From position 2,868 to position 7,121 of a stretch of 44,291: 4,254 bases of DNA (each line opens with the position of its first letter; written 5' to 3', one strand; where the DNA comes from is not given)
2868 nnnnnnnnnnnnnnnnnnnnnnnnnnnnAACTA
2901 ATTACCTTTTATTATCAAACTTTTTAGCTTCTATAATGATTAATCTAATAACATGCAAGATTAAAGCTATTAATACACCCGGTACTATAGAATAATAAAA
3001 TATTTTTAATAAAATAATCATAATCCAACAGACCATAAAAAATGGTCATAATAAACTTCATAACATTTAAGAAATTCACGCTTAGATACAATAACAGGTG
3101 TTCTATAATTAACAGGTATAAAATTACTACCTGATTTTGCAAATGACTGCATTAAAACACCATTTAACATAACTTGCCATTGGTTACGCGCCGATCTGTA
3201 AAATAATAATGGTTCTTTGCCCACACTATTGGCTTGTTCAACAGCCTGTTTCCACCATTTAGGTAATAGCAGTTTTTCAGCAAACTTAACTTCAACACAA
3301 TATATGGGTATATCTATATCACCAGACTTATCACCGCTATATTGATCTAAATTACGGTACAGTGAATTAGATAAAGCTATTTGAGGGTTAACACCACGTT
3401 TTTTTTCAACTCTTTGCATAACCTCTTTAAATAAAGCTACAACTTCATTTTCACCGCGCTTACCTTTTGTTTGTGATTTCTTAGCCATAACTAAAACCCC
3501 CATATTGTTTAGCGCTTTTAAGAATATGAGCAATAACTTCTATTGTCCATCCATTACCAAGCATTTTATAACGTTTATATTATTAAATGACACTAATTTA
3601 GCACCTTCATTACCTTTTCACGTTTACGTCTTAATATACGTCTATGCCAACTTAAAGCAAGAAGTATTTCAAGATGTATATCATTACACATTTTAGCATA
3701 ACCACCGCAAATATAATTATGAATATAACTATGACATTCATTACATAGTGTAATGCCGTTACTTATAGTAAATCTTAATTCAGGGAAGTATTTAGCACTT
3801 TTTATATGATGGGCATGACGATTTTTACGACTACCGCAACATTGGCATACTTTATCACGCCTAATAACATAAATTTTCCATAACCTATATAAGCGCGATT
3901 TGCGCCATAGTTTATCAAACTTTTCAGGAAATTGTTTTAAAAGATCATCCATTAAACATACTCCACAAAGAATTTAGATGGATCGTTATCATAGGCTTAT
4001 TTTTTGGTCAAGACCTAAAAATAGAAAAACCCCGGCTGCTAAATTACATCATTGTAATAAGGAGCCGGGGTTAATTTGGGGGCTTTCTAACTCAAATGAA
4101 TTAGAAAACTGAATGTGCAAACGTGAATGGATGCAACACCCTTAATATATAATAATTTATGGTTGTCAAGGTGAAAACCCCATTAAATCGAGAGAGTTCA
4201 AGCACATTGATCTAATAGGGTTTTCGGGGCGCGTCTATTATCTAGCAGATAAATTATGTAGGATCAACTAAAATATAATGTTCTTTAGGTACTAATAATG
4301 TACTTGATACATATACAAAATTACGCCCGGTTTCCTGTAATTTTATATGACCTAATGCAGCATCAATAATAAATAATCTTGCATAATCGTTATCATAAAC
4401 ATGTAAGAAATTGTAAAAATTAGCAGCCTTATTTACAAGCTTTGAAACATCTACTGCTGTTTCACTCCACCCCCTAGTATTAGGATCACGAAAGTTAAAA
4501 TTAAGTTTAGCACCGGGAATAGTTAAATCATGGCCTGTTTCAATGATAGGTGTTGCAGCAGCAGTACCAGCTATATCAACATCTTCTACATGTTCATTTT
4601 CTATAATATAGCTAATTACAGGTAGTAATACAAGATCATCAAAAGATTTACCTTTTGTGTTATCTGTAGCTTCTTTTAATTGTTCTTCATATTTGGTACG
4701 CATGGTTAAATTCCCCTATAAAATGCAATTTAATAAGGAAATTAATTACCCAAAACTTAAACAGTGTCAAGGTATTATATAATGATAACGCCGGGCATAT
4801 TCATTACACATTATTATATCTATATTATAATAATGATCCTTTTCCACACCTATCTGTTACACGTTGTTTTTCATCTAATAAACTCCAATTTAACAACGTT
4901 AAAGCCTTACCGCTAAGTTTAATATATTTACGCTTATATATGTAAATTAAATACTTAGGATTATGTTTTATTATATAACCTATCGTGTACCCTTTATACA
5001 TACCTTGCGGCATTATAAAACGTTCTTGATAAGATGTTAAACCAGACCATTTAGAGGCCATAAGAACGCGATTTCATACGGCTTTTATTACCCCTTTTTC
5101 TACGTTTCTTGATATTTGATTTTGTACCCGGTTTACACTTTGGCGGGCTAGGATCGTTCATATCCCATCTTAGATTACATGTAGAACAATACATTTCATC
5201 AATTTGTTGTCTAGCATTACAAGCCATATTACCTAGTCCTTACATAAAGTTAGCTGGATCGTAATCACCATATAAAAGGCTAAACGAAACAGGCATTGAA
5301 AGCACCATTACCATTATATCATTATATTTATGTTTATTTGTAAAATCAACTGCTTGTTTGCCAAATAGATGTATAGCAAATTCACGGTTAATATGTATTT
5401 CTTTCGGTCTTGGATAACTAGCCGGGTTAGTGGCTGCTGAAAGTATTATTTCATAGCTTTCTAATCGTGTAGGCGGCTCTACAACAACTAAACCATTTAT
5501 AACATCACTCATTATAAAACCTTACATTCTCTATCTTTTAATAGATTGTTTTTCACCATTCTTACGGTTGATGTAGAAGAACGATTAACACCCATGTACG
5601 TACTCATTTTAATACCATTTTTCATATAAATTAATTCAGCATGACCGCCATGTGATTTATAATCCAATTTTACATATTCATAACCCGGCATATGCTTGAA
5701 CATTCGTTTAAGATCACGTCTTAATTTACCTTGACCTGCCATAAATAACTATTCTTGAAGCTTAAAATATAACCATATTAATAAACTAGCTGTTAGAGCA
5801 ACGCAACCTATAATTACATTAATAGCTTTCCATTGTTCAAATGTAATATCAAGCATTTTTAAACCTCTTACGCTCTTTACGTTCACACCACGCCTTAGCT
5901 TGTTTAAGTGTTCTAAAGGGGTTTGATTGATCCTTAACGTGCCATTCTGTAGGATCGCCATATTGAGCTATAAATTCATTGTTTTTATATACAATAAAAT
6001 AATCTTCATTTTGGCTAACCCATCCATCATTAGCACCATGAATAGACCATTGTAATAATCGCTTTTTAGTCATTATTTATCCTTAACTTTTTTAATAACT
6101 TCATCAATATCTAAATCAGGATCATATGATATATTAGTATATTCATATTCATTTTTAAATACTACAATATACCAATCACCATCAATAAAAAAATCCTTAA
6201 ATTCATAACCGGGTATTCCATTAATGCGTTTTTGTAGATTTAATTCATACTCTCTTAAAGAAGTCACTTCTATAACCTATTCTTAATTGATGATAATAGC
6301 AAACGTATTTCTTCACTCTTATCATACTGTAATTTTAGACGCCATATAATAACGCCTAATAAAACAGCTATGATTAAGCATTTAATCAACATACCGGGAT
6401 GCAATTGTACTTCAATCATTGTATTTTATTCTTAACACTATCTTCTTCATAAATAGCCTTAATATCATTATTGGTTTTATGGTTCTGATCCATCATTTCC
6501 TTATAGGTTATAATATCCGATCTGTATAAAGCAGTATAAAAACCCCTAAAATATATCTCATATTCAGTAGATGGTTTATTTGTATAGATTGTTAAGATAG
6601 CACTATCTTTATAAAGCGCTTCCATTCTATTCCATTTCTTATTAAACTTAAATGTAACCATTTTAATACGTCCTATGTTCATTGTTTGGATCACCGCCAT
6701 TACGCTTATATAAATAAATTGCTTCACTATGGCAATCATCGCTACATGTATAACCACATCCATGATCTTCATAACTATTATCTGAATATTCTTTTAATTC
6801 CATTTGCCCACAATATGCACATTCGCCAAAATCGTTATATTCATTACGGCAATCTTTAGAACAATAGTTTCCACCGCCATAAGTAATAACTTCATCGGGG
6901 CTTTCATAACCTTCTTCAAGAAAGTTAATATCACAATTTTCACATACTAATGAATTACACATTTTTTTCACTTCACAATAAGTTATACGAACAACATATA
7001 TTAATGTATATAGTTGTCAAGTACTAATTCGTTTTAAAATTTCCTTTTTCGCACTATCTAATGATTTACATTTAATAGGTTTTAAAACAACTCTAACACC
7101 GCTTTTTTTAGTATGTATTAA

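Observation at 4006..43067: Dispersed ~20-bp quasi-palindromic motif (core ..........) in five copies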

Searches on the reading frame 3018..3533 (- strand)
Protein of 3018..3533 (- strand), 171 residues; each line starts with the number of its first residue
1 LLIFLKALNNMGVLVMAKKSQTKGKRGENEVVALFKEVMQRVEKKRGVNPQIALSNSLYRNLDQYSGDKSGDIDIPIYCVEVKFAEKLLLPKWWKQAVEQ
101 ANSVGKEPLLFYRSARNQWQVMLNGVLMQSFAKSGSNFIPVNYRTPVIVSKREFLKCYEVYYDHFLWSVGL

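Call 12: search_protein_families(library=phrogs, proteins=[window:3018-3533:-], max_evalue=0.001)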
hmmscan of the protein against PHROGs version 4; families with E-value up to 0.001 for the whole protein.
window:3018-3533:- (171 aa): 1 family
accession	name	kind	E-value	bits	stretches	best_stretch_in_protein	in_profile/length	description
phrog_244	-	DNA, RNA and nucleotide metabolism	3e-16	61.3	1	16-124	4-102/186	RusA-like Holliday junction resolvase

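Call 39: search_protein_families(library=pfam, proteins=[window:3018-3533:-], max_evalue=0.01)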
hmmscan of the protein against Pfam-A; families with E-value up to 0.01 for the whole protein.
window:3018-3533:- (171 aa): 1 family
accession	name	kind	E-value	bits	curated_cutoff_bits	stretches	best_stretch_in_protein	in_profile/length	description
PF24608.2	PDDEXK_15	-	1.8e-11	44.6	27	1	19-161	1-147/164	Phage putative PDDEXK endonuclease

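Call 61: find_homologous_proteins(query=window:3018-3533:-, max_evalue=1e-10)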
Query window:3018-3533:- (171 aa): 5 proteins with E <= 1e-10 among 28 candidates.
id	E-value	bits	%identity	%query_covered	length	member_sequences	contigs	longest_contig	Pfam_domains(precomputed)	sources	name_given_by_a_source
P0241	2.1e-99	348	100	91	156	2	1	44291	PF24608.3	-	-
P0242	2.3e-70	254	75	91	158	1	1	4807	PF24608.3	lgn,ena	-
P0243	6.6e-64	233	72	91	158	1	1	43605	PF24608.3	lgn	-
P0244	9.7e-63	229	70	91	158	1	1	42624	PF24608.3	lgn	-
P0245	5.2e-58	214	66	91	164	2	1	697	PF24608.3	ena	-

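Call 62: find_encoding_contigs(protein=P0244, flank=10000, max_places=2)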
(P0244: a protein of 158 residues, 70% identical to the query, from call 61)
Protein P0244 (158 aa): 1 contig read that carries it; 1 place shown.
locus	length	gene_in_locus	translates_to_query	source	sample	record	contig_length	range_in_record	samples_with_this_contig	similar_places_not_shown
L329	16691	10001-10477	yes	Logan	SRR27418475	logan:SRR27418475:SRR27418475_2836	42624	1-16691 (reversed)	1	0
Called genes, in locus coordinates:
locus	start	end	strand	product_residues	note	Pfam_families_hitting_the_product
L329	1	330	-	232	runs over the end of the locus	PF05037:DUF669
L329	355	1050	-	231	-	PF13479:AAA_24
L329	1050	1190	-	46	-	-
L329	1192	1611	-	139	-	PF23791:DUF7173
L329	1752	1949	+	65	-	-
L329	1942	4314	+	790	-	-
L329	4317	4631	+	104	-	-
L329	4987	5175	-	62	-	-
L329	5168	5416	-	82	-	-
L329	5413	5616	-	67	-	-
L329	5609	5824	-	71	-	-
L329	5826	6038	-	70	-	-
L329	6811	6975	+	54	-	-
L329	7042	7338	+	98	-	-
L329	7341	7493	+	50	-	-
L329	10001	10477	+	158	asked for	PF24608:PDDEXK_15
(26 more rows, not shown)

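Call 63: find_encoding_contigs(protein=P0243, flank=10000, max_places=2)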
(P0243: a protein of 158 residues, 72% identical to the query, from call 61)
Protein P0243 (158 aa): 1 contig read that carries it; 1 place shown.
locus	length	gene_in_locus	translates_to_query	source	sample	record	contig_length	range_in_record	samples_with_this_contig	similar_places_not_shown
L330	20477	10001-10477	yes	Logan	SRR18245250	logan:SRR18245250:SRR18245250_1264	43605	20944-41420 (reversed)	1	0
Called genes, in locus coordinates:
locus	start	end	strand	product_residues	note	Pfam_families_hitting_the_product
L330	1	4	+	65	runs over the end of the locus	-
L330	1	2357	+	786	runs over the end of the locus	-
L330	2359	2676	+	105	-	-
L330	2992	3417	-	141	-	-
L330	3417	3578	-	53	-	-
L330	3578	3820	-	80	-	-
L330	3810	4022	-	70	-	-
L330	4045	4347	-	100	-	-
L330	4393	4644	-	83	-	-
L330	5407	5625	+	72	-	-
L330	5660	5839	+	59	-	-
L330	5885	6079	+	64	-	-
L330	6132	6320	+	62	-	-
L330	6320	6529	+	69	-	-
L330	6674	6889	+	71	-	-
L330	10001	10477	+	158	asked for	PF24608:PDDEXK_15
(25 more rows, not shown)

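Call 64: find_encoding_contigs(protein=P0242, flank=10000, max_places=2)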
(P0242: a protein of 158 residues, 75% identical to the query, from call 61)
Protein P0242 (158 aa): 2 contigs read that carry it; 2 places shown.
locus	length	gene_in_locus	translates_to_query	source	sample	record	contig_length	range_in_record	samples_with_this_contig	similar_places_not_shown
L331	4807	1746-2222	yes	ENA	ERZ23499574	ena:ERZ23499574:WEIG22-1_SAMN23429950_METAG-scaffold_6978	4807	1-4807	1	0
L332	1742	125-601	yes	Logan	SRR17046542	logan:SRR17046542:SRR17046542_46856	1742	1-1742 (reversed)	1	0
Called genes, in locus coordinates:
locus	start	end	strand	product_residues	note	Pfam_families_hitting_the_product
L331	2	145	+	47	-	?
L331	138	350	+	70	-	-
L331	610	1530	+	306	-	PF00145:DNA_methylase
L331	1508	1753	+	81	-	-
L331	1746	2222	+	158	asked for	PF24608:PDDEXK_15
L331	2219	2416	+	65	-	PF20600:ExoX-like_C (weak)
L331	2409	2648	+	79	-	-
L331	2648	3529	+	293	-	-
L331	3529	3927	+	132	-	-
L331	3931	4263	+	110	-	-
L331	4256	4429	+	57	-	-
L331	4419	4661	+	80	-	-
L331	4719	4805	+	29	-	?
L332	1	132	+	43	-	?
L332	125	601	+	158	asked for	PF24608:PDDEXK_15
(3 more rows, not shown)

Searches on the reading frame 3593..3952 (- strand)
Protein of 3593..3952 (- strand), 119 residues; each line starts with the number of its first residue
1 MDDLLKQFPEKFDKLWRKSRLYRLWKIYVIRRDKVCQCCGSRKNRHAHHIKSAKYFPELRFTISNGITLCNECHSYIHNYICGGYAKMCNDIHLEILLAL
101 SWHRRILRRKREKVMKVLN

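Call 12: search_protein_families(library=phrogs, proteins=[window:3593-3952:-], max_evalue=0.001)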
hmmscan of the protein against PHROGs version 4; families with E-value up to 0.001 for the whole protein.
window:3593-3952:- (119 aa): 14 families
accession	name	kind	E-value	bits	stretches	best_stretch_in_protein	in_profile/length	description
phrog_144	-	DNA, RNA and nucleotide metabolism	4e-10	40.6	1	23-82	74-137/175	HNH endonuclease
phrog_1271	-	DNA, RNA and nucleotide metabolism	2.7e-09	37.9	1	16-80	254-318/361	HNH endonuclease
phrog_119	-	DNA, RNA and nucleotide metabolism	1.3e-08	35.1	1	16-79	185-256/443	HNH endonuclease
phrog_5956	-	DNA, RNA and nucleotide metabolism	1.2e-07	32.4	1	28-79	54-109/138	HNH endonuclease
phrog_8446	-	DNA, RNA and nucleotide metabolism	1.3e-06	29.2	1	20-80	126-198/211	HNH endonuclease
phrog_24030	-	DNA, RNA and nucleotide metabolism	2.9e-06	27.8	1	27-80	12-65/342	RNA ligase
phrog_589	-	DNA, RNA and nucleotide metabolism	3.4e-06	27.9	1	28-75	86-136/179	HNH endonuclease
phrog_5034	-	DNA, RNA and nucleotide metabolism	4.5e-06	27.9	1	25-109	22-110/138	NinG/ Rap DNA junction specific endonuclease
phrog_8048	-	DNA, RNA and nucleotide metabolism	9.7e-06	26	1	33-78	176-226/273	HNH endonuclease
phrog_740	-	DNA, RNA and nucleotide metabolism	3.5e-05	24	1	31-80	36-87/332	HNH endonuclease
phrog_5200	-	DNA, RNA and nucleotide metabolism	4.9e-05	24.3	1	34-81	41-88/154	HNH endonuclease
phrog_4581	-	head and packaging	0.00011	22.7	1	23-79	55-110/395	terminase small subunit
phrog_7370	-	DNA, RNA and nucleotide metabolism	0.00019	22.5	1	29-78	37-84/115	HNH endonuclease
phrog_7785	-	DNA, RNA and nucleotide metabolism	0.0002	22.3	1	6-76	42-110/147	HNH endonuclease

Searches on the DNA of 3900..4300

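Call 76: search_rna_families(source=window, start=3900, end=4300, threshold=evalue, max_evalue=1)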
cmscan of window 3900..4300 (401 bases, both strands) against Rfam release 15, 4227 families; matches with E-value up to 1: 0.
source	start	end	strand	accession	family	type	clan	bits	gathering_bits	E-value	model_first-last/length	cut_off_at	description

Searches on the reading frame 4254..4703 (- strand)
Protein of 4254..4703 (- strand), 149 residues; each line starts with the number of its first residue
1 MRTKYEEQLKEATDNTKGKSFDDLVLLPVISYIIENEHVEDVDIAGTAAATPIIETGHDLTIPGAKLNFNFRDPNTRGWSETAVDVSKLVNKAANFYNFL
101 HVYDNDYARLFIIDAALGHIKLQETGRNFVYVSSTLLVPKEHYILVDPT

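Call 12: search_protein_families(library=phrogs, proteins=[window:4254-4703:-], max_evalue=0.001)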
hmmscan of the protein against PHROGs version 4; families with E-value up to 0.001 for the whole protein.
window:4254-4703:- (149 aa): 0 families

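Call 37: search_protein_families(library=pfam, proteins=[window:4254-4703:-], max_evalue=0.01)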
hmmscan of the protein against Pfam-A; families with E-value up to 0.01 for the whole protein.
window:4254-4703:- (149 aa): 0 families

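Call 48: search_protein_families(library=phrogs, proteins=[window:4254-4703:-], max_evalue=0.01)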
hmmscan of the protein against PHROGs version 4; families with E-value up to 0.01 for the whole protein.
window:4254-4703:- (149 aa): 0 families

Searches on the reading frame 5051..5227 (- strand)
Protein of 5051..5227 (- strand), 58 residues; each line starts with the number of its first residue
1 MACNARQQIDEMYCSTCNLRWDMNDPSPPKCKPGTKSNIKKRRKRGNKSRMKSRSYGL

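Call 37: search_protein_families(library=pfam, proteins=[window:5051-5227:-], max_evalue=0.01)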
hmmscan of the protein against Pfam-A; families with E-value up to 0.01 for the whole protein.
window:5051-5227:- (58 aa): 0 families

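Call 48: search_protein_families(library=phrogs, proteins=[window:5051-5227:-], max_evalue=0.01)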
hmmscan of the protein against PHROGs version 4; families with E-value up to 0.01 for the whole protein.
window:5051-5227:- (58 aa): 2 families
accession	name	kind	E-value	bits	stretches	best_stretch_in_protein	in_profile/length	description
phrog_8641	-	unknown function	1.2e-08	36.1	1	5-46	10-51/218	-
phrog_35049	-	unknown function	1.9e-05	25.6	1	4-35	4-34/56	-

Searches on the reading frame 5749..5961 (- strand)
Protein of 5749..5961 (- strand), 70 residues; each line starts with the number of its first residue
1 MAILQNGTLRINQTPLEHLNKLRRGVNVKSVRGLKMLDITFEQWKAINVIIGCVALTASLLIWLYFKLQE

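Call 37: search_protein_families(library=pfam, proteins=[window:5749-5961:-], max_evalue=0.01)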
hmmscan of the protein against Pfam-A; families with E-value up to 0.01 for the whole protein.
window:5749-5961:- (70 aa): 1 family
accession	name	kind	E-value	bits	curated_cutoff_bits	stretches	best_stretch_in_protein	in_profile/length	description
PF04971.17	Phage_holin_2_1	-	0.0025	18.2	26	1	36-70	24-58/64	Bacteriophage P21 holin S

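Call 48: search_protein_families(library=phrogs, proteins=[window:5749-5961:-], max_evalue=0.01)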
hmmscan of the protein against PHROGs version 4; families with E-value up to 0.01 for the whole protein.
window:5749-5961:- (70 aa): 0 families

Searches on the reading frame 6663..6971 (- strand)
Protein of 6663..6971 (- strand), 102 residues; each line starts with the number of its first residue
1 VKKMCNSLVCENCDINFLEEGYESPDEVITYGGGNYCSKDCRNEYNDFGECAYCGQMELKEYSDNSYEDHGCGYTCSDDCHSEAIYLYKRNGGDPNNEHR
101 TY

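Call 89: search_protein_families(library=pfam, proteins=[window:6663-6971:-], max_evalue=0.01)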
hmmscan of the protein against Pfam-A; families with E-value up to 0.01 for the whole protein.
window:6663-6971:- (102 aa): 0 families
